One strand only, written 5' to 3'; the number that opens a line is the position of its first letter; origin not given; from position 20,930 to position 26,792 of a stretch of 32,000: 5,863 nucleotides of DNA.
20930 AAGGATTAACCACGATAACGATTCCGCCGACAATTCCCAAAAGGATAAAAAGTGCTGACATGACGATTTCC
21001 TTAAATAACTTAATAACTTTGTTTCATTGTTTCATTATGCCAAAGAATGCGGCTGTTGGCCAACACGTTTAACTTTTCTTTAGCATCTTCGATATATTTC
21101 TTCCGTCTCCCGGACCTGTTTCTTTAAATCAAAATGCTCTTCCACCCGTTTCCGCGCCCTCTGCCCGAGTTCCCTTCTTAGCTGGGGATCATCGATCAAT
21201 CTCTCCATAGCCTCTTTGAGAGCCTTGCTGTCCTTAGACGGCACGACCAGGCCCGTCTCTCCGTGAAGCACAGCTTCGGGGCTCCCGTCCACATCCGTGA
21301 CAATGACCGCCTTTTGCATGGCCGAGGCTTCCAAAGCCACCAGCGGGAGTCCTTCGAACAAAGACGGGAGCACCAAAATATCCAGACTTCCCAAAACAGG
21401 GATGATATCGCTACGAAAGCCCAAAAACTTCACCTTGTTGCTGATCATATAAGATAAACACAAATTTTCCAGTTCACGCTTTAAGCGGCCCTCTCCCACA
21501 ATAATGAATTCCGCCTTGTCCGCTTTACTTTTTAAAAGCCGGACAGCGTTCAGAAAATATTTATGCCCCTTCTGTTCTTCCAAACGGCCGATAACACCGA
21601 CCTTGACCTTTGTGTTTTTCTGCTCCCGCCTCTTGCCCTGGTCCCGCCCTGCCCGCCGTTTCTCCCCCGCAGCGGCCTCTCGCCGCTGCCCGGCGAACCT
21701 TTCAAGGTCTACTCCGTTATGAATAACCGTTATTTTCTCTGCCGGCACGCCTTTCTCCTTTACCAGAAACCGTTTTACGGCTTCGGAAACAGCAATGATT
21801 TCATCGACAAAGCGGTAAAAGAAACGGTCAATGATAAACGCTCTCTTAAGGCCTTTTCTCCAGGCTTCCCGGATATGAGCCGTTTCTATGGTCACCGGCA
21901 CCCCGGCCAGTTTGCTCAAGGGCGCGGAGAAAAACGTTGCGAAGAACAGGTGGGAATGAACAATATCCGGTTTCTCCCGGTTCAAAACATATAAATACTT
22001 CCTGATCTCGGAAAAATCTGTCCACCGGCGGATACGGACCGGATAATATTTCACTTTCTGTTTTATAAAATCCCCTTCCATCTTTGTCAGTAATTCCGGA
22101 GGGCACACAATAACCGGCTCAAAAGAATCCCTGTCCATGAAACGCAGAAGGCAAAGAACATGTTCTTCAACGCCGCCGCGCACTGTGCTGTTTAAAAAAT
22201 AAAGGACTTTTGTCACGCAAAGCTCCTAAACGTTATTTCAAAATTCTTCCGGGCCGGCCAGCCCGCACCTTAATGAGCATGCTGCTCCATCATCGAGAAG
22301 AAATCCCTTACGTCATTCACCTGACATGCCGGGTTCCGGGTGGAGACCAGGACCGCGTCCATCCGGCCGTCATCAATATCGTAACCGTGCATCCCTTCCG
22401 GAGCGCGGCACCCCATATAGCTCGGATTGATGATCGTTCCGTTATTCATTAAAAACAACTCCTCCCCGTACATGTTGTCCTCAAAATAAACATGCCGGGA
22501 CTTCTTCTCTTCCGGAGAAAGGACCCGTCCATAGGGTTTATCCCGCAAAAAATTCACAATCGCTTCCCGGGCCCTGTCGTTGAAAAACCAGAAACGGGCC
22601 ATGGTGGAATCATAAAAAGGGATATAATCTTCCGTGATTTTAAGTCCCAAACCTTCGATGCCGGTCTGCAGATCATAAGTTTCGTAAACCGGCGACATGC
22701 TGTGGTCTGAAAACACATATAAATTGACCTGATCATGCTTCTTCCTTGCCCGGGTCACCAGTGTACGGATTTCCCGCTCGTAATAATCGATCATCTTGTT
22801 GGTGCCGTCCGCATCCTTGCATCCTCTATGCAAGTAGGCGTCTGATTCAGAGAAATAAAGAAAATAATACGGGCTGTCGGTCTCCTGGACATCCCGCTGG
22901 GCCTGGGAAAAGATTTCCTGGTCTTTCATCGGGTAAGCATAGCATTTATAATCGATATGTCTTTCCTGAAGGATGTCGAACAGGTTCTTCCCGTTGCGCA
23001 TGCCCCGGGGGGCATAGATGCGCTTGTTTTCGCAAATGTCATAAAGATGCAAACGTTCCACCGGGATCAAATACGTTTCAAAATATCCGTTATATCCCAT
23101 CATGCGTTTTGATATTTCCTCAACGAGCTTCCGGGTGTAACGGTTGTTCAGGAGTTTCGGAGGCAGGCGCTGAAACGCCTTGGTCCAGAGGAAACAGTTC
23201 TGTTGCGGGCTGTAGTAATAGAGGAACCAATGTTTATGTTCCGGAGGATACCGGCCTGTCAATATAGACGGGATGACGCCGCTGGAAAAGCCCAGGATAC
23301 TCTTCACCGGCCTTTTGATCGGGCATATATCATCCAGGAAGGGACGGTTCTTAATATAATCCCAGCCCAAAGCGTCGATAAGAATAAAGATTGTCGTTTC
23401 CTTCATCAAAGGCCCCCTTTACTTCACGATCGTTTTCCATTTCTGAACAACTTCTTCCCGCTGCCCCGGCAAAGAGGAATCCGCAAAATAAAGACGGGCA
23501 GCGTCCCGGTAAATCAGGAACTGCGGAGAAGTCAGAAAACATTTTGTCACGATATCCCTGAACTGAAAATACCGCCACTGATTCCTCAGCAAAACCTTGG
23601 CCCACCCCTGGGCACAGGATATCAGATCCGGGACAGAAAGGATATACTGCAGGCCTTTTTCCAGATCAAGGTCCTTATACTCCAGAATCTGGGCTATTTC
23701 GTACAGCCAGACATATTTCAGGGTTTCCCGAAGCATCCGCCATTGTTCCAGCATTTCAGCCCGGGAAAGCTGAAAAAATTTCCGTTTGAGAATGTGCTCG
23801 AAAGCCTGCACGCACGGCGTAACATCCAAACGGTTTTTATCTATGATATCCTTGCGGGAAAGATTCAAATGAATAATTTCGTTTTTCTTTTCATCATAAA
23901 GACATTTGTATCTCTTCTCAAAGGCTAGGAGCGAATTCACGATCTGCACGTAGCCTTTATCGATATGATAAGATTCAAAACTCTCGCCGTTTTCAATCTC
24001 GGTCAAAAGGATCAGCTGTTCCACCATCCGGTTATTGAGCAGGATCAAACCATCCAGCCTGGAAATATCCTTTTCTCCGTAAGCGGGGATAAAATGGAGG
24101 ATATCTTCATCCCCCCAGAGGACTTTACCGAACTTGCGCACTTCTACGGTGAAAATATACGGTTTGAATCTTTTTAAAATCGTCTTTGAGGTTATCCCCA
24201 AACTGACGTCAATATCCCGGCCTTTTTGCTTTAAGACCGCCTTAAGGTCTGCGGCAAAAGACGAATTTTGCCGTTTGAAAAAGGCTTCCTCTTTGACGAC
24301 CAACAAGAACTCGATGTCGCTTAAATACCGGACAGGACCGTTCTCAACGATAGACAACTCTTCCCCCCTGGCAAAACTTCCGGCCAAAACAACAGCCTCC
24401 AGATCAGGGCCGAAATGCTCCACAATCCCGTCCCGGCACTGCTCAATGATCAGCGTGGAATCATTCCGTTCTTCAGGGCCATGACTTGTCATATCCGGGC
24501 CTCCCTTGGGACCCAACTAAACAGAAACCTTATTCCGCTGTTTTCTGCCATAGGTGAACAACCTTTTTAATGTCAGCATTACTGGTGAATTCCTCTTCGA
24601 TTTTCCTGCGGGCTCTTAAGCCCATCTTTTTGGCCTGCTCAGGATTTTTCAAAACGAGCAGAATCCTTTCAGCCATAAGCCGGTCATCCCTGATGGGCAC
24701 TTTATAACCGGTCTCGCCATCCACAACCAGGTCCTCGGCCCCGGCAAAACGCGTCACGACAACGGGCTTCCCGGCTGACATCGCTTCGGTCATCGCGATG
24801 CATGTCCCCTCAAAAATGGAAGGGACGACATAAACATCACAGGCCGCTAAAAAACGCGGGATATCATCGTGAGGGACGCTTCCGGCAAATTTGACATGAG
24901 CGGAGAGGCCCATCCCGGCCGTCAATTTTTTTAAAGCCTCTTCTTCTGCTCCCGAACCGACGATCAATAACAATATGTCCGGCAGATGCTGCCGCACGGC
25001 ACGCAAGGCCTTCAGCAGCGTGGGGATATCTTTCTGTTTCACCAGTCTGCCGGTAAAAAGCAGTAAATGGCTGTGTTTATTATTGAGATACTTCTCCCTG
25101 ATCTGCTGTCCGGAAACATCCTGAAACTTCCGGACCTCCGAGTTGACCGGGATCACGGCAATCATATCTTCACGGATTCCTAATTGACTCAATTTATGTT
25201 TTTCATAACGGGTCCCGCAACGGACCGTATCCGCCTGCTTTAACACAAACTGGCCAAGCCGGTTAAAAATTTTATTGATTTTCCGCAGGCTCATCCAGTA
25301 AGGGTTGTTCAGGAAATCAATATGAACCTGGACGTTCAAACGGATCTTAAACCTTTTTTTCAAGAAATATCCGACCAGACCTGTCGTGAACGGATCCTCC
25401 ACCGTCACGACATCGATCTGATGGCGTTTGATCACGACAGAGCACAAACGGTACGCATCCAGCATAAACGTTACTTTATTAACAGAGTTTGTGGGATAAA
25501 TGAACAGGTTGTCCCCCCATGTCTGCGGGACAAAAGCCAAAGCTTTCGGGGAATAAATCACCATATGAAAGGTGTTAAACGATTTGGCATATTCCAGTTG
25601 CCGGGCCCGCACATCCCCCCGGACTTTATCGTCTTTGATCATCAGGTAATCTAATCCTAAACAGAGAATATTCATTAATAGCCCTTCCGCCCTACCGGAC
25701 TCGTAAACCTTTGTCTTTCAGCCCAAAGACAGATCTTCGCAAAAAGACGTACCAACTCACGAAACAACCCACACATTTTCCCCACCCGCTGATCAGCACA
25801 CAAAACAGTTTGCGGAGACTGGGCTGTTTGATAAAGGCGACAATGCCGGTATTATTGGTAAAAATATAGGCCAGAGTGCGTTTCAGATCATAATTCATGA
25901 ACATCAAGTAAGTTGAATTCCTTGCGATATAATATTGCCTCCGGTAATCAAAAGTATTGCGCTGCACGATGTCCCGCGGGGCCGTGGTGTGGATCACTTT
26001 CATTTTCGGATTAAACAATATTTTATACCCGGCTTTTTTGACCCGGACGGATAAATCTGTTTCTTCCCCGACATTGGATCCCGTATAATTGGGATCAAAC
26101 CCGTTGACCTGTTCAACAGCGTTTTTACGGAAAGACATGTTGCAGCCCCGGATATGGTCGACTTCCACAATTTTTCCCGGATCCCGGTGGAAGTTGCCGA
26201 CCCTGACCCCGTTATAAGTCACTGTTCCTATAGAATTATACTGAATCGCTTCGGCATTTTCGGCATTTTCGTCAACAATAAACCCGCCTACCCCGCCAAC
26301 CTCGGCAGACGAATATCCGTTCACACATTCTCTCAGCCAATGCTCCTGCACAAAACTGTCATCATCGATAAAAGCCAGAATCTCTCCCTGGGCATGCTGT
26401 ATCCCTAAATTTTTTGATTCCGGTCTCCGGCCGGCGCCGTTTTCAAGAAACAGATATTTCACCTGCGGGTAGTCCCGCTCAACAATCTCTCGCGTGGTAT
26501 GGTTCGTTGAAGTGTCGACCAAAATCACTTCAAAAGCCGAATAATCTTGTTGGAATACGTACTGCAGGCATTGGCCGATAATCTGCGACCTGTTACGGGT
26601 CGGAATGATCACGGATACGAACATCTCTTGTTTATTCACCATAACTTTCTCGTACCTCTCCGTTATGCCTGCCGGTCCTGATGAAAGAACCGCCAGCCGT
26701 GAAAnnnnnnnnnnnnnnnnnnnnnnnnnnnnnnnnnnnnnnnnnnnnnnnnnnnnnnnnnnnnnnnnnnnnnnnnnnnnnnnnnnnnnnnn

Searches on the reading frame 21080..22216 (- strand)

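Call 34: search_protein_families(library=pfam, proteins=[window:21080-22216:-], max_evalue=0.001)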
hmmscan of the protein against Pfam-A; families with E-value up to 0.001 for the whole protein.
window:21080-22216:- (378 aa): 6 families
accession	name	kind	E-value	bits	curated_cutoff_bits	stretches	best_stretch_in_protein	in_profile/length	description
PF00534.26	Glycos_transf_1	-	1.5e-42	145.5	26.4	1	198-357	10-172/172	Glycosyl transferases group 1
PF13692.12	Glyco_trans_1_4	-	5.1e-38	131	27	1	205-343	3-142/142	Glycosyl transferases group 1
PF13439.12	Glyco_transf_4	-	1.7e-30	106.7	28.5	1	14-173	2-170/170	Glycosyltransferase Family 4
PF13579.12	Glyco_trans_4_4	-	5.1e-18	66.4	29.7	1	14-168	1-158/158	Glycosyl transferase 4-like domain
PF20706.3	GT4-conflict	-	8.2e-08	32.1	26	1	194-364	188-378/385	Family 4 Glycosyltransferase in conflict systems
PF13524.12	Glyco_trans_1_2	-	4.5e-06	27.1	25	1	295-371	68-142/144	Glycosyl transferase-like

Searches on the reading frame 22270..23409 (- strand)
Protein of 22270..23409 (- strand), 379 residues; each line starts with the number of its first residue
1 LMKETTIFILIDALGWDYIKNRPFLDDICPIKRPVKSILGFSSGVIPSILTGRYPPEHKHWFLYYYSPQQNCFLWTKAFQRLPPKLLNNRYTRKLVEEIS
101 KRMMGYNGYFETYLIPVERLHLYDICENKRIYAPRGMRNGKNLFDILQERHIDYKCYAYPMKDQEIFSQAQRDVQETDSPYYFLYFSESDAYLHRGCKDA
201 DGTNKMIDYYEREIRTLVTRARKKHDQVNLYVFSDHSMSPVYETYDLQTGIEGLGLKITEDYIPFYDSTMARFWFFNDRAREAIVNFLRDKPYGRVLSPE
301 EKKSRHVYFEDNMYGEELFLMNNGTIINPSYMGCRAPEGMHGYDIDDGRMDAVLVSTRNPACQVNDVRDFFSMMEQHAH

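Call 34: search_protein_families(library=pfam, proteins=[window:22270-23409:-], max_evalue=0.001)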
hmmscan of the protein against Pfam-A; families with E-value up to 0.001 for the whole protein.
window:22270-23409:- (379 aa): 1 family
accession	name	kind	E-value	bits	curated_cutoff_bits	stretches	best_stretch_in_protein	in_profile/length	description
PF01663.27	Phosphodiest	-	7.4e-11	42.7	23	1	6-343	1-341/342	Type I phosphodiesterase / nucleotide pyrophosphatase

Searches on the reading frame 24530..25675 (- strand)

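Call 34: search_protein_families(library=pfam, proteins=[window:24530-25675:-], max_evalue=0.001)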
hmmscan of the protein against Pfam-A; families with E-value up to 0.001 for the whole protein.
window:24530-25675:- (381 aa): 6 families
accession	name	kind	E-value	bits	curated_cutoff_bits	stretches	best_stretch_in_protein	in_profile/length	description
PF00534.26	Glycos_transf_1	-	3.3e-43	147.6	26.4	1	191-357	4-171/172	Glycosyl transferases group 1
PF13692.12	Glyco_trans_1_4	-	1.6e-34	119.6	27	1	204-344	3-142/142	Glycosyl transferases group 1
PF13439.12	Glyco_transf_4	-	4.3e-11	43.6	28.5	1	44-176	28-163/170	Glycosyltransferase Family 4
PF13579.12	Glyco_trans_4_4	-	3.1e-09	37.8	29.7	1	69-177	54-157/158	Glycosyl transferase 4-like domain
PF13524.12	Glyco_trans_1_2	-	3.7e-09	37.1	25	1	223-369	5-139/144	Glycosyl transferase-like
PF20706.3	GT4-conflict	-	1e-08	35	26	1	196-367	193-380/385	Family 4 Glycosyltransferase in conflict systems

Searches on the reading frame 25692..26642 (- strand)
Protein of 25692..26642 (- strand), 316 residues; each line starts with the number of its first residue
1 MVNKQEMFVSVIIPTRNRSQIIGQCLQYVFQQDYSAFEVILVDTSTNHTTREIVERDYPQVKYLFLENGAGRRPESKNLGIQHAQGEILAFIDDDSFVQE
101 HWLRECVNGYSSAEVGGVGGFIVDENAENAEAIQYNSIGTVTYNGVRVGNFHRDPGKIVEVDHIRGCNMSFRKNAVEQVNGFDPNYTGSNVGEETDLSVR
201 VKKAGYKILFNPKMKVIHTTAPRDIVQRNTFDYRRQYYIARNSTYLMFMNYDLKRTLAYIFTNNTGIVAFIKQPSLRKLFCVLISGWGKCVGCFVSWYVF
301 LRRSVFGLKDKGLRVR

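Call 34: search_protein_families(library=pfam, proteins=[window:25692-26642:-], max_evalue=0.001)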
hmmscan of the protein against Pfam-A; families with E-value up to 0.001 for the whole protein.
window:25692-26642:- (316 aa): 6 families
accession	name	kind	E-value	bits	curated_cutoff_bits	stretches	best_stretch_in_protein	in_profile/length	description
PF00535.33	Glycos_transf_2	-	1.7e-25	90.3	23.3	1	10-177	1-165/168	Glycosyl transferase family 2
PF13641.12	Glyco_tranf_2_3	-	5.1e-17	63.1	27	1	9-221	3-214/230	Glycosyltransferase like family 2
PF13632.12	Glyco_trans_2_3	-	1.7e-11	44.8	27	1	90-248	3-142/198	Glycosyl transferase family group 2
PF02709.20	Glyco_transf_7C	-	4.4e-07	29.9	23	1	159-213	14-67/78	N-terminal domain of galactosyltransferase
PF10111.15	Glyco_tranf_2_2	-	5.6e-06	26.5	27.3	1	10-100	1-96/276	Glycosyltransferase like family 2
PF13506.12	Glyco_transf_21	-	2.6e-05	24.2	21.7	1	80-222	25-157/174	Glycosyl transferase family 21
